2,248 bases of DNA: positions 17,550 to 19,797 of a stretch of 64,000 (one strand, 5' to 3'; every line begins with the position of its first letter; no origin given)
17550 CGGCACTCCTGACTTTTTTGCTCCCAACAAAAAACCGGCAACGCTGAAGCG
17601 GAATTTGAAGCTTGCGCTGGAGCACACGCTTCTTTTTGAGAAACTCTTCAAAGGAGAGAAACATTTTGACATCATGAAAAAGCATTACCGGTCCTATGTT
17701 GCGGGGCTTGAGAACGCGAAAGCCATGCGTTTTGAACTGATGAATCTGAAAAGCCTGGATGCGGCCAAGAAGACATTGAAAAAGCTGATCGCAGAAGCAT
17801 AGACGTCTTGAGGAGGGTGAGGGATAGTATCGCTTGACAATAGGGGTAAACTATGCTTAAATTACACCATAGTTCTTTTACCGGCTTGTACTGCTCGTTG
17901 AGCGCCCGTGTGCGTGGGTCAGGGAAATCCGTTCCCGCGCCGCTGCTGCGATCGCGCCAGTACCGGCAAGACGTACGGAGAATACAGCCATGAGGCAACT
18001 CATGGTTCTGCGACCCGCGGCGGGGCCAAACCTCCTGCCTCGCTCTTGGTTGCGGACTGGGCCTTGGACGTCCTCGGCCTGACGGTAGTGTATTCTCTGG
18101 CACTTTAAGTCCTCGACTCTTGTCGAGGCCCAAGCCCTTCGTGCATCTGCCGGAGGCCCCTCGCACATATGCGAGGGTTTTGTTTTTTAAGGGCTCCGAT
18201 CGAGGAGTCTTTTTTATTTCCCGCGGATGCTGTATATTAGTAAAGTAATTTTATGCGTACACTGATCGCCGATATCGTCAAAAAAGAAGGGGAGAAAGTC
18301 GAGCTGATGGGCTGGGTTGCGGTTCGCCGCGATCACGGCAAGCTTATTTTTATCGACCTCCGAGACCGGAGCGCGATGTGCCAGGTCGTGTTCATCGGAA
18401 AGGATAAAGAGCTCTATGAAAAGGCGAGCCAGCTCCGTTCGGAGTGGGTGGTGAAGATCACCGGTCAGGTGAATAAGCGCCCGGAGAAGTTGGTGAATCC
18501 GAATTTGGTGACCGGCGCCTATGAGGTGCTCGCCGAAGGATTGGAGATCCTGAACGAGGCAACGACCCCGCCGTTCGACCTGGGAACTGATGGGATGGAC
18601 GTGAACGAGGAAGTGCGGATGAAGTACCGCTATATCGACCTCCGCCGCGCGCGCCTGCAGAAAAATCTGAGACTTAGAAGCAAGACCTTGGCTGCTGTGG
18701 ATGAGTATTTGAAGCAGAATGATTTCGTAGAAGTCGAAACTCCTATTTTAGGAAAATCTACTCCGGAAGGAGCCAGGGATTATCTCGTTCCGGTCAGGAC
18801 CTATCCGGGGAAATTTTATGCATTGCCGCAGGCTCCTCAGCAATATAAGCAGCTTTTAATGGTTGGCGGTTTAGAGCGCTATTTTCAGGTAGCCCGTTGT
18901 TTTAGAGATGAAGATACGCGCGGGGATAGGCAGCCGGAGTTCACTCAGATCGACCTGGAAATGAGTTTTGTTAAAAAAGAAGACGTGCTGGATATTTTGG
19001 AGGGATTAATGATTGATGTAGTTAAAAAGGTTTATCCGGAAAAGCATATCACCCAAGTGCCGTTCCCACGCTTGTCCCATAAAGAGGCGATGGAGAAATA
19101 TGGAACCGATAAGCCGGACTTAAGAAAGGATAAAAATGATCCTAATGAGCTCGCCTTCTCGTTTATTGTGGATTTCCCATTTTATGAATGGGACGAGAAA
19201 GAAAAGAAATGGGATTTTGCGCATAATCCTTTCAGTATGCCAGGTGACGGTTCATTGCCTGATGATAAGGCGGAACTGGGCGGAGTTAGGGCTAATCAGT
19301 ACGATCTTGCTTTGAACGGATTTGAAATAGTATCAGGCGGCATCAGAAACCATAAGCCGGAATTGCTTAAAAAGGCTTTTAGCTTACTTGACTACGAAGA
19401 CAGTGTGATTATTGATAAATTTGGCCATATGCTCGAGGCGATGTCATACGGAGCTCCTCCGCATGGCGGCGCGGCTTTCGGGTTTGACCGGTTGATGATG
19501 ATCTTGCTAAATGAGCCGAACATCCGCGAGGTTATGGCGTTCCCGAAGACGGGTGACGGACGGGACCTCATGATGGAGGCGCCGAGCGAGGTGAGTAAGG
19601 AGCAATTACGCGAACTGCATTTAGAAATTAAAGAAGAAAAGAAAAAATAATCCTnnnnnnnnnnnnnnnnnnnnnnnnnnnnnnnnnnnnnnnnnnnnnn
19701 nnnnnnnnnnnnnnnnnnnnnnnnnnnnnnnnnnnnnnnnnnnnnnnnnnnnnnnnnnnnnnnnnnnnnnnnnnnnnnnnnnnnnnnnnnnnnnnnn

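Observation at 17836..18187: Unidentified GC-rich noncoding transcript of about 320 nt with its own promoter and terminator, upstream of aspS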

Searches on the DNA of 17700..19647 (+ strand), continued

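Call 61: search_with_rna_model(model_id=R1, sources=[L093, L094, L095, L096, L097, L098], max_evalue=10, show_alignments=2)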
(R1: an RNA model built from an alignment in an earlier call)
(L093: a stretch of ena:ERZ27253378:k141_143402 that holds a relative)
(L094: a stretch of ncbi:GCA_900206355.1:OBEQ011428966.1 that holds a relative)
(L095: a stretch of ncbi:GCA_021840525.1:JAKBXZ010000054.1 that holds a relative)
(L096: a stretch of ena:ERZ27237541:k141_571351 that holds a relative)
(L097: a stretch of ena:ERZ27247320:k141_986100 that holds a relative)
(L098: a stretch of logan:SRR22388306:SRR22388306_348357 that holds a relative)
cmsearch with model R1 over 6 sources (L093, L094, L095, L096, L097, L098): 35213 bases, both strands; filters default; matches with E-value up to 10: 5.
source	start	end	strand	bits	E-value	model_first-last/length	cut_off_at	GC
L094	2526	2681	+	95.3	1.5e-25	1-181/181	no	0.6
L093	8370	8404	-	8.9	0.21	1-181/181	no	0.4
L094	2633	2650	-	5.3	2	133-150/181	no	0.61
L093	4310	4329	-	4.3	3.8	132-151/181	no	0.65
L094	8435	8454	-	4.3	3.8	132-151/181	no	0.65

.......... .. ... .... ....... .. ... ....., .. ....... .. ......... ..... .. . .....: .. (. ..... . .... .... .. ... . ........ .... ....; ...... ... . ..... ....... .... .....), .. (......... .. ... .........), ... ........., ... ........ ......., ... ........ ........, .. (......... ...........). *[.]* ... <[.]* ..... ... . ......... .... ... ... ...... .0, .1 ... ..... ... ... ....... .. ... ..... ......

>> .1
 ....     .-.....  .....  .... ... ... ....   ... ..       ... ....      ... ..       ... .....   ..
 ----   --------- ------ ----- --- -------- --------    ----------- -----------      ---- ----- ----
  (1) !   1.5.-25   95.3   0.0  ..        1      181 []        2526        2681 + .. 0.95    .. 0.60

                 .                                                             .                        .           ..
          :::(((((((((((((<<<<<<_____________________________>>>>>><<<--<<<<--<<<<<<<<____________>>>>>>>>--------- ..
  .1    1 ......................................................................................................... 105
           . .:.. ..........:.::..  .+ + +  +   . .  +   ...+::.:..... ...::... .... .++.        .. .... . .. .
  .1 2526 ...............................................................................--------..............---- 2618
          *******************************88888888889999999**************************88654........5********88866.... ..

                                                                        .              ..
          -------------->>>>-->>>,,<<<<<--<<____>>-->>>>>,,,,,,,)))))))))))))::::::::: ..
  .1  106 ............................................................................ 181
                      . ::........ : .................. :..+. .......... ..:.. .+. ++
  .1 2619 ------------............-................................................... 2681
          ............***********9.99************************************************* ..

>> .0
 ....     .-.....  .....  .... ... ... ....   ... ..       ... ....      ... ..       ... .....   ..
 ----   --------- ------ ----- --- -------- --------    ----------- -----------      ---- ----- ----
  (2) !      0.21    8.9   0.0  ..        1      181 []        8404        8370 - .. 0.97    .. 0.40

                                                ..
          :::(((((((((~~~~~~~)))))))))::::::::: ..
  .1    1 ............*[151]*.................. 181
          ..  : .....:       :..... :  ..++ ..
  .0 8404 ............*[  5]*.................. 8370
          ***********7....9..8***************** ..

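Call 63: search_rna_families(source=L094, start=2380, end=3180, threshold=evalue, max_evalue=10, show_alignments=2)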
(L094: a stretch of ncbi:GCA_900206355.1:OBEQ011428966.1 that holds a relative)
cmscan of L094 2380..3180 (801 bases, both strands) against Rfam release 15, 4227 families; matches with E-value up to 10: 7.
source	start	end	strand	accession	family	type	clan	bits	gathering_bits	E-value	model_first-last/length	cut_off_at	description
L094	2775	2837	-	RF03136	S10-Clostridia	Cis-reg; leader;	-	20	35.1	0.14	1-81/81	no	S10-Clostridia ribosomal protein leader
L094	2851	2924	+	RF02278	Betaproteobacteria_toxic_sRNA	Gene; sRNA;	-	17.4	50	0.91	1-64/64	no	Betaproteobacteria toxic small RNA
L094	3045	3153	+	RF03096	RAGATH-19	Gene; sRNA;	-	17.2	85.6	5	1-141/141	no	RAGATH-19 RNA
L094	2894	2942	+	RF01581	RUF6-5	Gene; sRNA;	-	15.8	70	3.8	1-156/156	no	Plasmodium RNA of unknown function RUF6-5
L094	2891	2945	-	RF00506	Thr_leader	Cis-reg; leader;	-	14.1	55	9.7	1-118/118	no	Threonine operon leader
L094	2896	2959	-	RF00628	RgsA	Gene; sRNA;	-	12.4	88.4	1.6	1-194/194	no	RgsA sRNA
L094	2997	3083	-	RF01906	HOTAIR_3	Gene; lncRNA;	-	12.4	80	4.8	1-98/98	no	HOTAIR conserved region 3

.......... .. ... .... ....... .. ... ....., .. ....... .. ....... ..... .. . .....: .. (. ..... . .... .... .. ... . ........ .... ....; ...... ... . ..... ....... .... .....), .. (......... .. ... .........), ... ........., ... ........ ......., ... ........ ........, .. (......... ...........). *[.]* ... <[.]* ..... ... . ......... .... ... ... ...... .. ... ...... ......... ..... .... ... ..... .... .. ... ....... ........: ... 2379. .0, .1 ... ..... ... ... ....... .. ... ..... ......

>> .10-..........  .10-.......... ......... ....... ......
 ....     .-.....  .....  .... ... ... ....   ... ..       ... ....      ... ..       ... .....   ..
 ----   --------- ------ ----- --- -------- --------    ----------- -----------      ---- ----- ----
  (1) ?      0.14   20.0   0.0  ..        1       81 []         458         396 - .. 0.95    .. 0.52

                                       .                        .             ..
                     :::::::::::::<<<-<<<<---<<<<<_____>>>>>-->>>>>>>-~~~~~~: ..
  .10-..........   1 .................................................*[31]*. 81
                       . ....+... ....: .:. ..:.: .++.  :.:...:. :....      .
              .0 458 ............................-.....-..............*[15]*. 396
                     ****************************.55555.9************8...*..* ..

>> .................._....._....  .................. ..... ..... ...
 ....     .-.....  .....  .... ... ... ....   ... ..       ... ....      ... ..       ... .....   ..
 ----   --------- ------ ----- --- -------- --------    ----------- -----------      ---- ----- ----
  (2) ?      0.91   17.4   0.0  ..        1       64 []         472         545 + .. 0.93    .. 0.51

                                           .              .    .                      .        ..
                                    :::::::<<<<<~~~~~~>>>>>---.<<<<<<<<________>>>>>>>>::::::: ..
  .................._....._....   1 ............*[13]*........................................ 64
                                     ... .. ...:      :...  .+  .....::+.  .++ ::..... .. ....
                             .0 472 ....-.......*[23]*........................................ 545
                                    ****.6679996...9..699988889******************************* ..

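Call 69: search_rna_families(sources=[L090, L010, L089], threshold=gathering)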
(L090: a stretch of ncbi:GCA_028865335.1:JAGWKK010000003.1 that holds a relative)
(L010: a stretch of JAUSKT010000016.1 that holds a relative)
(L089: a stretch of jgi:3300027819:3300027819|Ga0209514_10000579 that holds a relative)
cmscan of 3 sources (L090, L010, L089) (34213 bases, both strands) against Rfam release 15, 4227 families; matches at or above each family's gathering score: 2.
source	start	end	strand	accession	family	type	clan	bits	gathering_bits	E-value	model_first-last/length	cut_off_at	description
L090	12004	12074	+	RF00005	tRNA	Gene; tRNA;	CL00001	54.6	29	2.8e-09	1-71/71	no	tRNA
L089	13008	13078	+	RF00005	tRNA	Gene; tRNA;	CL00001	52.5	29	1.1e-08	1-71/71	no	tRNA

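Call 75: search_with_rna_model(model_id=R1, sources=[window, L015, L089, L094], max_evalue=0.000001, make_alignment=true)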
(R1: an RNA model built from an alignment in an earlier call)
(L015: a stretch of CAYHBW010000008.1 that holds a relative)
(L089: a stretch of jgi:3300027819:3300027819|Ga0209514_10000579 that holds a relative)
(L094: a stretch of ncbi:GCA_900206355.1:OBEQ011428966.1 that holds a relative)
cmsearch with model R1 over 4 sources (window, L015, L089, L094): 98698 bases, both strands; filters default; matches with E-value up to 0.000001: 4.
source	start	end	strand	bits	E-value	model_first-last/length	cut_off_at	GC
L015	723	895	+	183.4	1e-49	1-181/181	no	0.57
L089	3656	3836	+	182.4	1.9e-49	1-181/181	no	0.61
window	17971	18109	+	120.3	4.2e-32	1-181/181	no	0.6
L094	2526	2681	+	95.3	4.1e-25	1-181/181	no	0.6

Alignment A4: 4 matches aligned to the model, 183 columns, each read 5' to 3' on its own strand. Consensus structure (alignment columns), stored with it:
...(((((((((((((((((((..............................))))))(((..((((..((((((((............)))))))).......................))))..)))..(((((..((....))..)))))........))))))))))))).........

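Call 84: search_dna_similar(query=window:17834-18190:+, collection=phages, mode=distant, max_evalue=0.01)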
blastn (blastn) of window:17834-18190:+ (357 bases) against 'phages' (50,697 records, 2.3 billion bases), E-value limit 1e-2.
No match.

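Call 85: search_dna_similar(query=window:17834-18190:+, collection=plasmids, mode=distant, max_evalue=0.01)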
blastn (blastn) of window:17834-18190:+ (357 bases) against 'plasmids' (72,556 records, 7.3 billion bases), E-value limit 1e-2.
No match.

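Call 86: search_with_rna_model(model_id=R1, sources=[L099, L100, L101, L102, L103, L104, L105, L106, L107, L108, L109, L110, L111, L112, L113, L114, L115, L116, L117, L118, L119, L120, L121, L122, L123, L124, L125, L126, L127, L128, L129, L130, L131, L132, L133, L134, L135, L136], max_evalue=1)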
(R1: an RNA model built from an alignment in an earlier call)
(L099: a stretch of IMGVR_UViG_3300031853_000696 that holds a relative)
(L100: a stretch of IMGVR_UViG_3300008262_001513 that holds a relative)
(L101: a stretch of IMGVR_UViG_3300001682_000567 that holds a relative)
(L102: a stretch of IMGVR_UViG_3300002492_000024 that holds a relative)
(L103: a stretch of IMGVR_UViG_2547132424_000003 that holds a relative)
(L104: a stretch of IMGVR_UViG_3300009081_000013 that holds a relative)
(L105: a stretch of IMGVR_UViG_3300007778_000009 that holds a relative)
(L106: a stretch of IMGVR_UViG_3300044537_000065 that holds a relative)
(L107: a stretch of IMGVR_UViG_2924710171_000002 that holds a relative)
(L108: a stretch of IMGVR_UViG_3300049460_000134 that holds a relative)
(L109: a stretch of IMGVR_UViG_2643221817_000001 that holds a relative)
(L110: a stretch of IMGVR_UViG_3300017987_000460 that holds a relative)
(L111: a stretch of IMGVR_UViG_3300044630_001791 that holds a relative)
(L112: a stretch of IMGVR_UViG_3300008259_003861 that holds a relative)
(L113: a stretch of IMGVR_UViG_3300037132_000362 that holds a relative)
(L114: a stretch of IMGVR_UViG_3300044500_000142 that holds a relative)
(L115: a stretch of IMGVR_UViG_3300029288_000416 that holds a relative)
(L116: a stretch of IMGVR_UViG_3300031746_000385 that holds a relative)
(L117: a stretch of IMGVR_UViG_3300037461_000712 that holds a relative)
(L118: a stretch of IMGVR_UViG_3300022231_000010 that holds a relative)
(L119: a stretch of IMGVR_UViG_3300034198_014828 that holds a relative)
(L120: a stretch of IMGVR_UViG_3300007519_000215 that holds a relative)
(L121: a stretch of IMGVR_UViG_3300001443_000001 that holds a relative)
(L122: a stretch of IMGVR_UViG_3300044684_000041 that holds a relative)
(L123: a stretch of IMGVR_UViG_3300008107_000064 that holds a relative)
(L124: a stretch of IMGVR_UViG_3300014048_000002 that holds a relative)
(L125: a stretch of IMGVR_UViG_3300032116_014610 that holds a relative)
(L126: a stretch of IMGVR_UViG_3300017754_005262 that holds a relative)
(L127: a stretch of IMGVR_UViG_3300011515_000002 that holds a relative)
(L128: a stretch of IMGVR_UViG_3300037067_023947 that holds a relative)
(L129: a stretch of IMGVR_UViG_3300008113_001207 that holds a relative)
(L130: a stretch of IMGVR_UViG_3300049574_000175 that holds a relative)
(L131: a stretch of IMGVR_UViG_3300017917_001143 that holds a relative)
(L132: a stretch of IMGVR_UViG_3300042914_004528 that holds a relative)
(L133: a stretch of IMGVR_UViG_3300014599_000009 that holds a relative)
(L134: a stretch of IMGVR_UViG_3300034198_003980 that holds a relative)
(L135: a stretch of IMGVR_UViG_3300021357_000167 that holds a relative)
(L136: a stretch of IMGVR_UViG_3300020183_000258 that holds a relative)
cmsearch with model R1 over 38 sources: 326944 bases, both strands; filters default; matches with E-value up to 1: 36.
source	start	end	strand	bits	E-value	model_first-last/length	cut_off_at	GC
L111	1413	1434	+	18.9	0.003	131-152/181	no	0.64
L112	2820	2841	-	18.5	0.0039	131-152/181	no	0.68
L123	3937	3958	-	18.5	0.0039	131-152/181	no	0.68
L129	7025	7046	+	18.5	0.0039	131-152/181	no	0.68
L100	1822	1843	-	18.5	0.0039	131-152/181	no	0.68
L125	2519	2540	+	18.5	0.0039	131-152/181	no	0.68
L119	4209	4230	-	18.5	0.0039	131-152/181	no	0.68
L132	8740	8759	+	15.8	0.022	132-151/181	no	0.7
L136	10072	10091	+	15.6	0.026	132-151/181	no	0.65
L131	4090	4109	-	15.4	0.029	132-151/181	no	0.75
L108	2186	2203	+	13.4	0.11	133-150/181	no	0.61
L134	2032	2049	-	13.4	0.11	133-150/181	no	0.61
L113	1003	1020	-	13.3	0.11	133-150/181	no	0.61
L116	4838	4855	-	13.3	0.11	133-150/181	no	0.61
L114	315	332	+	13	0.14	133-150/181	no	0.67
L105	6339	6356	-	12.2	0.22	133-150/181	no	0.67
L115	602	619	+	12.2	0.22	133-150/181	no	0.67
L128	5042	5059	+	12.2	0.22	133-150/181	no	0.67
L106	1273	1290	+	12.2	0.22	133-150/181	no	0.67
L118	4326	4343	+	12.2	0.23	133-150/181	no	0.67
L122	147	164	-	12.2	0.23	133-150/181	no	0.67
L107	1534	1551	-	12.2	0.23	133-150/181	no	0.67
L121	2695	2712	+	12.2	0.23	133-150/181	no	0.67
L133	1926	1943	+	12.2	0.23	133-150/181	no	0.67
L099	1030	1047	-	12.1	0.24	133-150/181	no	0.61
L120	3949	3966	+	12.1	0.24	133-150/181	no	0.61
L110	1342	1359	-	12.1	0.24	133-150/181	no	0.61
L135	2082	2103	+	12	0.25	131-152/181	no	0.55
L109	6211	6228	+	12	0.25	133-150/181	no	0.61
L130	1008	1025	-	12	0.25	133-150/181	no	0.61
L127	10163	10180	-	12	0.25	133-150/181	no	0.61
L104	4811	4828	-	11.6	0.32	133-150/181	no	0.67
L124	2036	2057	+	11.5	0.35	131-152/181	no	0.59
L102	11066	11083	-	11.4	0.37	133-150/181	no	0.67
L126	4254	4271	-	11.1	0.45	133-150/181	no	0.72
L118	5154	5273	-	10.2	0.78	1-181/181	no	0.57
